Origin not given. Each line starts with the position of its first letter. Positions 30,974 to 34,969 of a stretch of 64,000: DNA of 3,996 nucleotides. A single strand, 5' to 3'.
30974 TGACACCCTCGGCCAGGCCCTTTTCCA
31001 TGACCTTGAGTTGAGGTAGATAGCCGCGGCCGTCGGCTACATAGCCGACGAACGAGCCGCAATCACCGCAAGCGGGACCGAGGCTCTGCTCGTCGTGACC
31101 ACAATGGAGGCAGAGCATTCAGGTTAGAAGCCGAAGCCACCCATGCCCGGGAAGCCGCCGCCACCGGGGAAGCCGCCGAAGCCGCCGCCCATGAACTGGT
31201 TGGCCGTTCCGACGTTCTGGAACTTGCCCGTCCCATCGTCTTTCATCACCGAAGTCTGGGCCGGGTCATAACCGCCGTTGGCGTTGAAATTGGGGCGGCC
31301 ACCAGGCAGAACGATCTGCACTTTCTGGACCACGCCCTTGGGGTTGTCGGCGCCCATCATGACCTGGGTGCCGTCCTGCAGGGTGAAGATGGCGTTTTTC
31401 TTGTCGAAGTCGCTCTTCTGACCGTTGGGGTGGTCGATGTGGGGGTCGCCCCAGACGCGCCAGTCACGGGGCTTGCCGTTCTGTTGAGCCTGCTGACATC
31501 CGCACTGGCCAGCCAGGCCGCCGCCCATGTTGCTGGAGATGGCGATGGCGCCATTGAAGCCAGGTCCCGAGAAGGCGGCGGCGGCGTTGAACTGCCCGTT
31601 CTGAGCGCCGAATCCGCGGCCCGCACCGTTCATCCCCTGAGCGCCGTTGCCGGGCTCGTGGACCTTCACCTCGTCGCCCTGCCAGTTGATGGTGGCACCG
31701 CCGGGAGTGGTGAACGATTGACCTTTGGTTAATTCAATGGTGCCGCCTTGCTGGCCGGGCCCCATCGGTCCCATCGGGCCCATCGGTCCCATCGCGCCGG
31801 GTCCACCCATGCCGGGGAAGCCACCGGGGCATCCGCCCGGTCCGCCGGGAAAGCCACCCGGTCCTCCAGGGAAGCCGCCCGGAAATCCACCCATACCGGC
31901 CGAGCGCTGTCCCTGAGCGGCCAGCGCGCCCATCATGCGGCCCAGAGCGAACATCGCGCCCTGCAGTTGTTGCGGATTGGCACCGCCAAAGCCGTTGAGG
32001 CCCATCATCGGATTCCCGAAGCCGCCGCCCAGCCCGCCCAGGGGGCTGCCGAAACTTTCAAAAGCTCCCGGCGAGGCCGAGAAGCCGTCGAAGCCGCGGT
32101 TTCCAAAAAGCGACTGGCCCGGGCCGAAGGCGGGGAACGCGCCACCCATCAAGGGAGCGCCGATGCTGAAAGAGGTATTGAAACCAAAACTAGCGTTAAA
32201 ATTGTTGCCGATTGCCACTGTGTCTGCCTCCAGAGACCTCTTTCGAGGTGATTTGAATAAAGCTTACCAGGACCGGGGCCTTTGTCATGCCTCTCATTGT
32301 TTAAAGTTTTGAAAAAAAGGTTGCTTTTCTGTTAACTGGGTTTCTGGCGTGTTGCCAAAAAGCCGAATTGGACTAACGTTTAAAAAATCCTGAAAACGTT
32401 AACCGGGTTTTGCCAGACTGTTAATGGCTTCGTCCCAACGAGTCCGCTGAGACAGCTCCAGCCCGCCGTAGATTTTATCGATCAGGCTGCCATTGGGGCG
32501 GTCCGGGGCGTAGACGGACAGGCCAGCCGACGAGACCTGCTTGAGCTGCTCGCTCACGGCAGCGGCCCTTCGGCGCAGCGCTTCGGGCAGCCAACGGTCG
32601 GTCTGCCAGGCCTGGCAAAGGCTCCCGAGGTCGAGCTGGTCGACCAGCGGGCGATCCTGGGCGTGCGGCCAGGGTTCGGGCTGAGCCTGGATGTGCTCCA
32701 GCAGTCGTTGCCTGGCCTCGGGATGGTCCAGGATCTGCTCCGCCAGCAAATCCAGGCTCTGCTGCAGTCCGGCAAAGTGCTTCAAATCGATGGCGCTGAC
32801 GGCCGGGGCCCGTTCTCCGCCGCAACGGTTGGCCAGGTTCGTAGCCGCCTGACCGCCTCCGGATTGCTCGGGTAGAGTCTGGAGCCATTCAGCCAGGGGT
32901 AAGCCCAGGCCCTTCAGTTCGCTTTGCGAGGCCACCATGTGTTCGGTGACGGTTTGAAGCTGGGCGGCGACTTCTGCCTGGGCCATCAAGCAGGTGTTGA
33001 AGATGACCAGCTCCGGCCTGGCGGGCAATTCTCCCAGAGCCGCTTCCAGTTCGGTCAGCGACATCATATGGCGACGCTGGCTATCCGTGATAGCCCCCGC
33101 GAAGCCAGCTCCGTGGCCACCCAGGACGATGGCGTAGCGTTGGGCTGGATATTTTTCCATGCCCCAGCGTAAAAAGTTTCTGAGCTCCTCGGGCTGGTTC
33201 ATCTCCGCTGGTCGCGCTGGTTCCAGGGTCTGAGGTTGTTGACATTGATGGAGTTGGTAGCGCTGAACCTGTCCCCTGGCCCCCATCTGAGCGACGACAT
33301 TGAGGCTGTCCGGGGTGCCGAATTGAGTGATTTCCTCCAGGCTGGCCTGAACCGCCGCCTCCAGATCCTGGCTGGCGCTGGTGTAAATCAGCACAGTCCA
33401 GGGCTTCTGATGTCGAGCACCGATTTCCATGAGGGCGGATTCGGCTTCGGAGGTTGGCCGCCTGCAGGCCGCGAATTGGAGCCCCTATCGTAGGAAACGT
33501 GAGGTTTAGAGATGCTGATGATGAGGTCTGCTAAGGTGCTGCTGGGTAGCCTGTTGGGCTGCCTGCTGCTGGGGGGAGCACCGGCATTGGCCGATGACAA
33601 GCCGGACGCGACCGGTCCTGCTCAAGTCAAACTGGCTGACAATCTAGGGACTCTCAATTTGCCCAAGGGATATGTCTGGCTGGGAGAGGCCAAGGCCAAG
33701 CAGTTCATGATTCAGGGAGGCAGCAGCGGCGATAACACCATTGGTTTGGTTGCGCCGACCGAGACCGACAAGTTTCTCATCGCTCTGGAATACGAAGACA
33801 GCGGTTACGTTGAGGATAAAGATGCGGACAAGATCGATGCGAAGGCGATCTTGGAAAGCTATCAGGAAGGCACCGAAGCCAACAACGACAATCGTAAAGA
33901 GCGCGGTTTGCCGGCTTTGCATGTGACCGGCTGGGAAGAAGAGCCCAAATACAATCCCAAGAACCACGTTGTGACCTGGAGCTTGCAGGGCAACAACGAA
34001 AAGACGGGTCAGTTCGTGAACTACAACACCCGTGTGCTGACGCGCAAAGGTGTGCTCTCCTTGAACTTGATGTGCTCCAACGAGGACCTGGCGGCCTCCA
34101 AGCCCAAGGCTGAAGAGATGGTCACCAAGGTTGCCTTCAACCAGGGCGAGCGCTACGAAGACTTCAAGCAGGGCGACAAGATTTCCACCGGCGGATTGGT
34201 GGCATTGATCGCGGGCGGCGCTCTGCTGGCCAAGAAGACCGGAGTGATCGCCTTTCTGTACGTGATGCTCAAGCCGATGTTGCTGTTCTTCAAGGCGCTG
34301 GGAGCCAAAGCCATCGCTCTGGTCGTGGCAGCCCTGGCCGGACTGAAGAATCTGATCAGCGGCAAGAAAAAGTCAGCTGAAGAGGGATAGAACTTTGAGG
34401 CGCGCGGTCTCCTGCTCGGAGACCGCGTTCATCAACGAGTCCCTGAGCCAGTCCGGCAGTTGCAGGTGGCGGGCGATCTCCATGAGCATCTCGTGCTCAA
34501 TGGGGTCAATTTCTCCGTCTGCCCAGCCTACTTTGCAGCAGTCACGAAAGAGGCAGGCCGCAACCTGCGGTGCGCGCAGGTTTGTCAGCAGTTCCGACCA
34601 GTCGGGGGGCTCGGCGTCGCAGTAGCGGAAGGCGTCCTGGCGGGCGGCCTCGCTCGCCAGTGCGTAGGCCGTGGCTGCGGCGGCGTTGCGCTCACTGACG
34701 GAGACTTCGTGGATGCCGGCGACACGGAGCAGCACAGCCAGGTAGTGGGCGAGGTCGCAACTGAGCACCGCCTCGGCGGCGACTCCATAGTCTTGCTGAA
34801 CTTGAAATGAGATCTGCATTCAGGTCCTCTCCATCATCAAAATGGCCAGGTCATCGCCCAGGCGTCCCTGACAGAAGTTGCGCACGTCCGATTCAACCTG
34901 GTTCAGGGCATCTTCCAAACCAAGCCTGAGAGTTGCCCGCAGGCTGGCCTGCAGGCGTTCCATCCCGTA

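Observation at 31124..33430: Gly-rich FG/GFPGG low-complexity protein with a zinc-ribbon partner, adjacent C11 clostripain-like peptidase and an AT-rich promoter island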

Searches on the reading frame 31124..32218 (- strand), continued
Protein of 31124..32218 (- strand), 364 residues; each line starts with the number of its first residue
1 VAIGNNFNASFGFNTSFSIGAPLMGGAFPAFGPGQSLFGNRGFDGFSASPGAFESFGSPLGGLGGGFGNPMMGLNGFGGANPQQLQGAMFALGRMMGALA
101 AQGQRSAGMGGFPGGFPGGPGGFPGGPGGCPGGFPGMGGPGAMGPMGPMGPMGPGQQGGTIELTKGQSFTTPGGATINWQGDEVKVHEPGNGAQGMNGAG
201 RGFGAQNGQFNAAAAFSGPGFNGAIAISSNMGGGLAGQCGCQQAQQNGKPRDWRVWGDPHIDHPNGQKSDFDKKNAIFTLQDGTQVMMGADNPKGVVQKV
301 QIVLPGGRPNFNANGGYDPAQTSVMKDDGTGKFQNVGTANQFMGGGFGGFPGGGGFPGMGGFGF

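Call 87: find_encoding_contigs(protein=P0058, flank=10000, max_places=1)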
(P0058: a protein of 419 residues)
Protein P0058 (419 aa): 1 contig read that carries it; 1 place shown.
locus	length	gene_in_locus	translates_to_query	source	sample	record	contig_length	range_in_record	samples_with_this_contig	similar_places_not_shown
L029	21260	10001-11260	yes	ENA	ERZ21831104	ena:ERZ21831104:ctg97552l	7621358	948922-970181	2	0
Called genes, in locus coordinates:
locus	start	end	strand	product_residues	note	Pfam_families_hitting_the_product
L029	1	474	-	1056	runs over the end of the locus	PF00749:tRNA-synt_1c, PF01636:APH, PF01633:Choline_kinase, PF02224:Cytidylate_kin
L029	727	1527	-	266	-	-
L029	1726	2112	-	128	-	PF01155:HypA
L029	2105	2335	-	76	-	PF01455:HupF_HypC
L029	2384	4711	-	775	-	PF00708:Acylphosphatase, PF07503:zf-HYPF, PF01300:Sua5_yciO_yrdC, PF17788:HypF_C, PF22521:HypF_C_2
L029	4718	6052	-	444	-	PF08308:PEGA, PF11611:DUF4352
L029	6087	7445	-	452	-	PF18705:DUF5643 (faint)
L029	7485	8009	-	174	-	PF00149:Metallophos, PF12850:Metallophos_2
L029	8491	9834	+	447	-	PF13472:Lipase_GDSL_2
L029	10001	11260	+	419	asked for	-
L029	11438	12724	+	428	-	PF08308:PEGA, PF00578:AhpC-TSA, PF08534:Redoxin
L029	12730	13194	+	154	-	PF08308:PEGA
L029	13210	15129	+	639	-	PF12895:ANAPC3 (faint), PF07719:TPR_2 (faint), PF13174:TPR_6 (faint), PF13181:TPR_8 (faint), PF13432:TPR_16 (weak), PF13414:TPR_11 (faint), PF13424:TPR_12 (faint), PF00515:TPR_1, +2 more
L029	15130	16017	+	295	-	PF00149:Metallophos, PF12850:Metallophos_2 (faint)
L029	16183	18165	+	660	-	PF03415:Peptidase_C11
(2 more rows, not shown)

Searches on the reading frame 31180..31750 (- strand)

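Call 69: search_dna_similar(query=window:31180-31750:-, collection=plasmids, mode=protein, max_evalue=0.001, max_rows=20)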
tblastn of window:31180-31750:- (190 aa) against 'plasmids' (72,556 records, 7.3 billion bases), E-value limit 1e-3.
No match.

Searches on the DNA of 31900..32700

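Call 52: search_rna_families(source=window, start=31900, end=32700, threshold=evalue, max_evalue=1)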
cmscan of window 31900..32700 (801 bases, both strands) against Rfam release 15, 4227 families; matches with E-value up to 1: 0.
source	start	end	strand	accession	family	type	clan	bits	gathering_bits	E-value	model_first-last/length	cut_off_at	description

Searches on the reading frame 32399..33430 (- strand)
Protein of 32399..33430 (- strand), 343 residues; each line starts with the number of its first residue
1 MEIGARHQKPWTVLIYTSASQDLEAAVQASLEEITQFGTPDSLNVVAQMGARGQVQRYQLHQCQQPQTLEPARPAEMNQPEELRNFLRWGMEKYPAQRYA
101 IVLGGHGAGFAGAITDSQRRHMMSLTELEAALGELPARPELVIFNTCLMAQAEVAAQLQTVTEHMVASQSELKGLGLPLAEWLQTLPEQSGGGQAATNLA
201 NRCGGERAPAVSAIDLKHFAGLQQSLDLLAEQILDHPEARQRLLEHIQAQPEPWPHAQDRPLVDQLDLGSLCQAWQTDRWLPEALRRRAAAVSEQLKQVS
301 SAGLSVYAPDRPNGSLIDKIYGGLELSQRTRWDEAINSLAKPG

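Call 3: search_protein_families(library=pfam, proteins=[window:32399-33430:-], max_evalue=0.1)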
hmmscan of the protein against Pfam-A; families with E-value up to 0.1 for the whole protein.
window:32399-33430:- (343 aa): 2 families
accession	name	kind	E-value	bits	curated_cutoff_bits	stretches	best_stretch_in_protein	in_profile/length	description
PF03415.19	Peptidase_C11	-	7.2e-15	55.8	25.8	1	16-239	2-244/359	Clostripain family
PF00159.23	Hormone_3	-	0.031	14.8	28.7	0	70-88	3-21/36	Pancreatic hormone peptide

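Call 8: search_protein_families(library=ncbifam, proteins=[window:32399-33430:-], max_evalue=0.1)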
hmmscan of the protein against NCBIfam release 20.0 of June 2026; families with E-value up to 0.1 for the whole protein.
window:32399-33430:- (343 aa): 1 family
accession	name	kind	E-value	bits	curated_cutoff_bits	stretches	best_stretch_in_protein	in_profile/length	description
TIGR02806.2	clostrip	equivalog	0.00023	20.1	550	1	75-186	91-221/472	clostripain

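Call 25: search_solved_structures(query=window:32399-33430:-, max_evalue=0.01, show_alignments=2)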
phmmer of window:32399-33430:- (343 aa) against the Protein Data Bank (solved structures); distinct sequences matched with E-value up to 0.01: 6.
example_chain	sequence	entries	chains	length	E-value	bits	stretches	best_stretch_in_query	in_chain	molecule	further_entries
6nag_A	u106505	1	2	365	1.5e-06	31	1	120-184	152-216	Clostripain-related protein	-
6mzo_A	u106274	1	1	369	2.7e-05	26.8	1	9-179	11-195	Inactive Zymogen C11 Protease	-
5l20_B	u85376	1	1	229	7e-05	25.5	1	121-184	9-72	Clostripain-related protein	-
6n9j_A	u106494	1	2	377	0.00011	24.8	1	80-179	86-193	Clostripain-related protein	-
3jqh_A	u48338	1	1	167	0.0033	20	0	123-151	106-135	C-type lectin domain family 4 member M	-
9cip_A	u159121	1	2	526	0.0087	18.6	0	74-115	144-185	Clostripain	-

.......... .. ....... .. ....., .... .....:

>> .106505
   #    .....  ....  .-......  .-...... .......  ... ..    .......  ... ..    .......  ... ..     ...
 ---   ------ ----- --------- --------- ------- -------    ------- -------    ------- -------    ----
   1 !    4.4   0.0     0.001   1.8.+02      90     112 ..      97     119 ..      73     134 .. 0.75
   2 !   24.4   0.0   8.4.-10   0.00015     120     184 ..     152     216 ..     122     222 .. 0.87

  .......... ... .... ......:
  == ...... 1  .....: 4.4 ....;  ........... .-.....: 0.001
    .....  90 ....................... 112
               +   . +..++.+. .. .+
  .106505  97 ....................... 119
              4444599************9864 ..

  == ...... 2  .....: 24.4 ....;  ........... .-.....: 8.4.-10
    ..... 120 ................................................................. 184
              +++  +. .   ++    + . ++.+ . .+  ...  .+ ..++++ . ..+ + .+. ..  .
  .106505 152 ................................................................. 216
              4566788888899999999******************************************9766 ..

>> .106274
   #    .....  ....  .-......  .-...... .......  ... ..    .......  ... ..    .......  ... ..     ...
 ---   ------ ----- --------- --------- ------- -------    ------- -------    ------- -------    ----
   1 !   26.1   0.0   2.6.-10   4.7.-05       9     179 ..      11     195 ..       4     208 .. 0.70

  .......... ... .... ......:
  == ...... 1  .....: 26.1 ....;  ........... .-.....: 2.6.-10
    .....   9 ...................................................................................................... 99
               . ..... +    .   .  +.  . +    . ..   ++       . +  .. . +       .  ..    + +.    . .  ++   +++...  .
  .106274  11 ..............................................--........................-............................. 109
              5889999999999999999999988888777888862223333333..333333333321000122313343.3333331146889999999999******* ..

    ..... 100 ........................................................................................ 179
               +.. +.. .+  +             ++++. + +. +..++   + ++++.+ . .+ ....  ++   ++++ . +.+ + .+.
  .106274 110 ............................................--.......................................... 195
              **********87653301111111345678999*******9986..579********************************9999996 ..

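Call 68: search_protein_families(library=padloc, proteins=[window:32399-33430:-], max_evalue=0.01)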
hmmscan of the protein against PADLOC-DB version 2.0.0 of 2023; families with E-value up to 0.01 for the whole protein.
window:32399-33430:- (343 aa): 0 families

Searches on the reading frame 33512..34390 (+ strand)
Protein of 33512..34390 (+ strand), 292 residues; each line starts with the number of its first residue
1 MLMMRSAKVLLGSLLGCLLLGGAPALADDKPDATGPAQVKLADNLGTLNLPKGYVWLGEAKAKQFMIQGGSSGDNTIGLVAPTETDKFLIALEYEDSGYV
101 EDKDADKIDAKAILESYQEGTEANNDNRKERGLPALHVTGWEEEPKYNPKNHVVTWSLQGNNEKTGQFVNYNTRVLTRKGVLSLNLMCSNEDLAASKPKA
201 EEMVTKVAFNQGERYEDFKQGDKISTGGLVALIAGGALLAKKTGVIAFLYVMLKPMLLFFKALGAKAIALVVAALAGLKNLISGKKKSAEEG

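Call 3: search_protein_families(library=pfam, proteins=[window:33512-34390:+], max_evalue=0.1)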
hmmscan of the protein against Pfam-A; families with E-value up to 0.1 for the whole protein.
window:33512-34390:+ (292 aa): 2 families
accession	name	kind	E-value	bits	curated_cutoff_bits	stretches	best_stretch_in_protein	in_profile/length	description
PF09935.14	DUF2167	-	1.6e-68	231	25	1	35-259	3-232/238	Protein of unknown function (DUF2167)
PF07898.18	DUF1676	-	0.028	14.9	24.3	1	225-279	119-169/170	Protein of unknown function (DUF1676)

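Call 8: search_protein_families(library=ncbifam, proteins=[window:33512-34390:+], max_evalue=0.1)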
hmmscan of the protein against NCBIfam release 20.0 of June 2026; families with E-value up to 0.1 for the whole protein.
window:33512-34390:+ (292 aa): 0 families

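Call 68: search_protein_families(library=padloc, proteins=[window:33512-34390:+], max_evalue=0.01)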
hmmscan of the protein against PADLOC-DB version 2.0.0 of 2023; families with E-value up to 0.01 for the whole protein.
window:33512-34390:+ (292 aa): 0 families

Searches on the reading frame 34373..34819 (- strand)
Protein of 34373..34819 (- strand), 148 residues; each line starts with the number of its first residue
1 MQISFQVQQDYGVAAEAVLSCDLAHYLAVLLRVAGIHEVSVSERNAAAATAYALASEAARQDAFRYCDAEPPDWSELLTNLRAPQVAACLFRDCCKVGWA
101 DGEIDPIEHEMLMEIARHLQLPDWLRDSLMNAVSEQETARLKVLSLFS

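Call 3: search_protein_families(library=pfam, proteins=[window:34373-34819:-], max_evalue=0.1)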
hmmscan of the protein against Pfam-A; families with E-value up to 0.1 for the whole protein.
window:34373-34819:- (148 aa): 2 families
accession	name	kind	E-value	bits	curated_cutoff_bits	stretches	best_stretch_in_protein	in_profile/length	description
PF05099.18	TerB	-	5.2e-06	27.2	24.4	1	28-123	6-110/118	Tellurite resistance protein TerB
PF04391.17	DUF533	-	0.058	13.4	29.6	1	72-136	62-123/178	Protein of unknown function (DUF533)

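Call 8: search_protein_families(library=ncbifam, proteins=[window:34373-34819:-], max_evalue=0.1)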
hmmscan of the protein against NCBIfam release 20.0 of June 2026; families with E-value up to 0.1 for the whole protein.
window:34373-34819:- (148 aa): 1 family
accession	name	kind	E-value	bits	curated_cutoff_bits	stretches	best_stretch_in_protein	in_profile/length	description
NF052259.1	SCO2584_fam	equivalog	0.051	14.2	80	1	32-71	40-79/204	SCO2584 family spore wall biosynthesis protein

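Call 68: search_protein_families(library=padloc, proteins=[window:34373-34819:-], max_evalue=0.01)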
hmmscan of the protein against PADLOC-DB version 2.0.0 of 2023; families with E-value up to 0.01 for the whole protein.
window:34373-34819:- (148 aa): 1 family
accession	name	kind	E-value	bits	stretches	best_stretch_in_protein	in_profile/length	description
PDLC05027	PDC-S48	-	0.0027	14.8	0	89-137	272-320/411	-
